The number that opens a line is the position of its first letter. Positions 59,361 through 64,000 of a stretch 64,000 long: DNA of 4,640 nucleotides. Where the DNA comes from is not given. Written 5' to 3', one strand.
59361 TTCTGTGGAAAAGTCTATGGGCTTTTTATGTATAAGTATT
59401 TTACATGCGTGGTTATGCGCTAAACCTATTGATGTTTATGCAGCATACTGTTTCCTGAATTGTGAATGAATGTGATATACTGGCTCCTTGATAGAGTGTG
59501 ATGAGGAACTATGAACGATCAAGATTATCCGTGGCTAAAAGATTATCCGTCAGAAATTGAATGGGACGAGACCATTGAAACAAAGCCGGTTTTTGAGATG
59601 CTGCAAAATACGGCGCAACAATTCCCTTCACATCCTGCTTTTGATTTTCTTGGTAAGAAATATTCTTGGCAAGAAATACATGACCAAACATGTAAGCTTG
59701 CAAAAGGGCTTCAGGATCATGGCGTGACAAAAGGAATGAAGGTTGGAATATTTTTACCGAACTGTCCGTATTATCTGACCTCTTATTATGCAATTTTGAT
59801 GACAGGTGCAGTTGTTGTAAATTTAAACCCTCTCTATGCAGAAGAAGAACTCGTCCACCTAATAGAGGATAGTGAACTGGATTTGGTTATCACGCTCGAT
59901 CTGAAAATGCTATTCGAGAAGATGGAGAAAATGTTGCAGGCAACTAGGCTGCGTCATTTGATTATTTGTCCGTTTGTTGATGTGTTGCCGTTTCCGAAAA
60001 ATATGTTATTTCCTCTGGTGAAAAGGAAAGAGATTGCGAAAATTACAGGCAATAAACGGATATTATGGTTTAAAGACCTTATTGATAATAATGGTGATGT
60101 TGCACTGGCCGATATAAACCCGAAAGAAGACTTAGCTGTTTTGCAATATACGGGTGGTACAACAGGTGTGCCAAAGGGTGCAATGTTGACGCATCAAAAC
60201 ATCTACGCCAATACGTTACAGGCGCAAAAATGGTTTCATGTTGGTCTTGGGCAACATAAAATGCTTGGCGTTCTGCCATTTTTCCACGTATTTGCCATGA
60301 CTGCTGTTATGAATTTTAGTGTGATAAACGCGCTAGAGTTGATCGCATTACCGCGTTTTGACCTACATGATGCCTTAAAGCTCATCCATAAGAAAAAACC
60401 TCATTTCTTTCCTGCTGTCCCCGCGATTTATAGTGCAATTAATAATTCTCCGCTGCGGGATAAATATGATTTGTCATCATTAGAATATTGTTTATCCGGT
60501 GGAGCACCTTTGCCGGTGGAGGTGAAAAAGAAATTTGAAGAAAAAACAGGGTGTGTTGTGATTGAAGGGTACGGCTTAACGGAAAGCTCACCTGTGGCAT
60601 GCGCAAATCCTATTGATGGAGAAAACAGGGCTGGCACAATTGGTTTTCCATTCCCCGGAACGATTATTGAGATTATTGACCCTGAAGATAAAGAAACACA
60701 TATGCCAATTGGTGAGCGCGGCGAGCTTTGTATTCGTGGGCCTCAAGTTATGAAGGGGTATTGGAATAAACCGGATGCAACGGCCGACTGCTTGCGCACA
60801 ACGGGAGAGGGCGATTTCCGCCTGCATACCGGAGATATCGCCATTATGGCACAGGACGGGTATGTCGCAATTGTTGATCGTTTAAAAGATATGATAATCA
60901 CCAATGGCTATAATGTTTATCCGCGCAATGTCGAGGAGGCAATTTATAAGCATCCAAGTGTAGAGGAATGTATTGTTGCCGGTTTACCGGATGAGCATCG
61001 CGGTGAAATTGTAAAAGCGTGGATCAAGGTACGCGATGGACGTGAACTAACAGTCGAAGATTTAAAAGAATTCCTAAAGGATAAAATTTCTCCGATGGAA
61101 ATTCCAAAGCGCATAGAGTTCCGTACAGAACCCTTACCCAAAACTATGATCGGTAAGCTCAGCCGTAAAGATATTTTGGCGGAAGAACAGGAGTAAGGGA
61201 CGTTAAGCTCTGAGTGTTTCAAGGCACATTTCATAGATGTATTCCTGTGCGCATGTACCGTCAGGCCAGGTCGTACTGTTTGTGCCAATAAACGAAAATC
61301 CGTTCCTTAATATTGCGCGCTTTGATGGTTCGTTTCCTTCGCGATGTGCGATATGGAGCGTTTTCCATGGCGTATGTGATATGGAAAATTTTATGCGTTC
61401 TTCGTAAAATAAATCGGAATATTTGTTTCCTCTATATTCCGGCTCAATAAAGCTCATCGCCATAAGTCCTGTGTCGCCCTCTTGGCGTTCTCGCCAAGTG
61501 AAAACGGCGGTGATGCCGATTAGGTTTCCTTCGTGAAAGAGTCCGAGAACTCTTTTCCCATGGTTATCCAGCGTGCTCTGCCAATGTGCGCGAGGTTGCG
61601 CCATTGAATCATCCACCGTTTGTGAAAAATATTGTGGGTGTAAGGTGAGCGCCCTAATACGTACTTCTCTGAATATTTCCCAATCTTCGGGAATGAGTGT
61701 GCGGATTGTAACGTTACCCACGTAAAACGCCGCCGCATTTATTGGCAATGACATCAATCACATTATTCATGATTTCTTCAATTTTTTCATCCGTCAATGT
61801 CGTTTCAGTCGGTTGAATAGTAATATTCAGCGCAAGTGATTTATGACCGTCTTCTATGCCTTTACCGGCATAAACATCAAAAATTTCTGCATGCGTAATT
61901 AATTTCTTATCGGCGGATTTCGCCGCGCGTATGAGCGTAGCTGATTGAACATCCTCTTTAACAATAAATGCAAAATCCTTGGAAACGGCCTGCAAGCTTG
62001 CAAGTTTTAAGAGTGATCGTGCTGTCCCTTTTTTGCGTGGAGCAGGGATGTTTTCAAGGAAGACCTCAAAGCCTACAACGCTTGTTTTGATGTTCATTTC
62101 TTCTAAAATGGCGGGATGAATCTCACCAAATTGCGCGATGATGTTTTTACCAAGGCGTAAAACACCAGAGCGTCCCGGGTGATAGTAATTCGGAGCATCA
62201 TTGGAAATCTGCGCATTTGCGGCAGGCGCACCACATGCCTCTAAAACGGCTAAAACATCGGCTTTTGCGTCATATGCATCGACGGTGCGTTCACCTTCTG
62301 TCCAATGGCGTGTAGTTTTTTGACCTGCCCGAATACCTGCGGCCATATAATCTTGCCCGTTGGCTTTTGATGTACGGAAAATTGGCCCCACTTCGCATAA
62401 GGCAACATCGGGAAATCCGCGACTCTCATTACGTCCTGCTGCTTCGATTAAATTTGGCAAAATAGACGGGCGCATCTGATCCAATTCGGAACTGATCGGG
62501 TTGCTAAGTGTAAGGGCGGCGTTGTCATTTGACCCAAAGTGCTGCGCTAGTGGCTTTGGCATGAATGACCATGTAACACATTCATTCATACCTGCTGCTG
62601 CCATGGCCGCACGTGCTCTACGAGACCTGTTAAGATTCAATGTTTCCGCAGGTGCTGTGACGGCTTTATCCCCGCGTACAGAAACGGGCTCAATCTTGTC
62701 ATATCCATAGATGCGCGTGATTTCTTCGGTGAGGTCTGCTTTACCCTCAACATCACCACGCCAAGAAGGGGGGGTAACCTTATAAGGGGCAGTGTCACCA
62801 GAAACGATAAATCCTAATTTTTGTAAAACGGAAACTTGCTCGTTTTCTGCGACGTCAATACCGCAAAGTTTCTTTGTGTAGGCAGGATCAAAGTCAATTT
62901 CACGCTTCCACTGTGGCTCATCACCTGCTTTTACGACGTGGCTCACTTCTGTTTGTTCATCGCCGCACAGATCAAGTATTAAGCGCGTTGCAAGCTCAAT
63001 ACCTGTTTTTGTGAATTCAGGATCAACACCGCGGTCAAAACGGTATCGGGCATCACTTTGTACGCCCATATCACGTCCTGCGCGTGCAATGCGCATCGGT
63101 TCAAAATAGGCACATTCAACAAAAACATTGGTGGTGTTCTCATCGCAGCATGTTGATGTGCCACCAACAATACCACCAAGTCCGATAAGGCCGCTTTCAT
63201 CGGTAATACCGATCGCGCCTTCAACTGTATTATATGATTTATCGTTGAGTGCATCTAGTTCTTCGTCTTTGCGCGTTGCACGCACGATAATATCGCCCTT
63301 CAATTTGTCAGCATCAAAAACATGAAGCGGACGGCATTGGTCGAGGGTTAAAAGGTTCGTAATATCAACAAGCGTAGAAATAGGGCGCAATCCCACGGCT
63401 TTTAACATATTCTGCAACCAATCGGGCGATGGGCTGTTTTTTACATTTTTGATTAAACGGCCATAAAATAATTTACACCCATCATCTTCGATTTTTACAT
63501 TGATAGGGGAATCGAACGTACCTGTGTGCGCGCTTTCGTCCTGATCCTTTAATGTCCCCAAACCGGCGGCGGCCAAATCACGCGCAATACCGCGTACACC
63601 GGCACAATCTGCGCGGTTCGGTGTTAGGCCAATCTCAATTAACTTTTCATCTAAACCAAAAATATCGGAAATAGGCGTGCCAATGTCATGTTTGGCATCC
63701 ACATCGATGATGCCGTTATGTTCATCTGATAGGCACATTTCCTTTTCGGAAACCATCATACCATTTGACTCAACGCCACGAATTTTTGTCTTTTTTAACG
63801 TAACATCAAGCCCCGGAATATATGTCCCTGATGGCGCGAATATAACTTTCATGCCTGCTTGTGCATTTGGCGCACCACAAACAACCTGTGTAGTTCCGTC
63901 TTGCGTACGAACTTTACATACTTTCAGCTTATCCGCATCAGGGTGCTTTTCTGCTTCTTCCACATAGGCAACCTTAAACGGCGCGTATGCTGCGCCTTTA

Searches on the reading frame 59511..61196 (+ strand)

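Call 16: search_protein_families(library=pfam, proteins=[window:59511-61196:+], max_evalue=0.001)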
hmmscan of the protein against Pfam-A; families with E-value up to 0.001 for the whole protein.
window:59511-61196:+ (561 aa): 2 families
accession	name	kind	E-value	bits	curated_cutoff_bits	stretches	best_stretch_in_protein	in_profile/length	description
PF00501.34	AMP-binding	-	1.2e-97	327.6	29.9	1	32-418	2-384/384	AMP-binding enzyme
PF13193.12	AMP-binding_C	-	2.7e-16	60.7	24.5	1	474-549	2-76/76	AMP-binding enzyme C-terminal domain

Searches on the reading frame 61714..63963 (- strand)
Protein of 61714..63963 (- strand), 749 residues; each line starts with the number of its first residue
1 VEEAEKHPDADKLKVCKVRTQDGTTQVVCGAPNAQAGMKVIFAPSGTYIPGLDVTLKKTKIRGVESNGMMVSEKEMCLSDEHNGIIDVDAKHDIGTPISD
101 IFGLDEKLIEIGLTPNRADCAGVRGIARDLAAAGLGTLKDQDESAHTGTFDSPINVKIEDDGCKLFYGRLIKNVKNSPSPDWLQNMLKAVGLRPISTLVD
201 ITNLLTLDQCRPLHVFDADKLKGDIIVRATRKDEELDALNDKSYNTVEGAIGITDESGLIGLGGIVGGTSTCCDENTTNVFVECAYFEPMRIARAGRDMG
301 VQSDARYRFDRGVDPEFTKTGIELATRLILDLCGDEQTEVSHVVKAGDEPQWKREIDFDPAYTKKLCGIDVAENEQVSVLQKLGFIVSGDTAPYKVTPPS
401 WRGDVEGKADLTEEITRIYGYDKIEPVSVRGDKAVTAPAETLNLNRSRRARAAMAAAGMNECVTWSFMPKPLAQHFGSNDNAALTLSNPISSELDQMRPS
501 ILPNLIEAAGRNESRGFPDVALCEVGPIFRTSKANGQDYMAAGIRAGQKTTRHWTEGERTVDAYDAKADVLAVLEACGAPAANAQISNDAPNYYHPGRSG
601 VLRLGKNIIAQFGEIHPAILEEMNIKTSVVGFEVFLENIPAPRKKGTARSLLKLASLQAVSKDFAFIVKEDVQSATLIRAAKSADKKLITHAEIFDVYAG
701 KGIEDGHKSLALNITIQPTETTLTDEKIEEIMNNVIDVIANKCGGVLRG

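Call 16: search_protein_families(library=pfam, proteins=[window:61714-63963:-], max_evalue=0.001)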
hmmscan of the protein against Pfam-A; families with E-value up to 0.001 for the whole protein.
window:61714-63963:- (749 aa): 5 families
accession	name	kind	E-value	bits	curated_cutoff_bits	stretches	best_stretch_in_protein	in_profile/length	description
PF03483.22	B3_4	-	5.7e-60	202.3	29.3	1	163-334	2-174/174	B3/4 domain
PF17759.6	tRNA_synthFbeta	-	2.6e-45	154.9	22.4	1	436-634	11-212/214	Phenylalanyl tRNA synthetase beta chain CLM domain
PF03147.19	FDX-ACB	-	9.1e-26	90.6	31.1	1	657-748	3-94/94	Ferredoxin-fold anticodon binding domain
PF03484.21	B5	-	4.2e-19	68.9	28.6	1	356-421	1-67/67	tRNA synthetase B5 domain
PF01588.26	tRNA_bind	-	2.9e-17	63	27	1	3-96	8-95/96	Putative tRNA binding domain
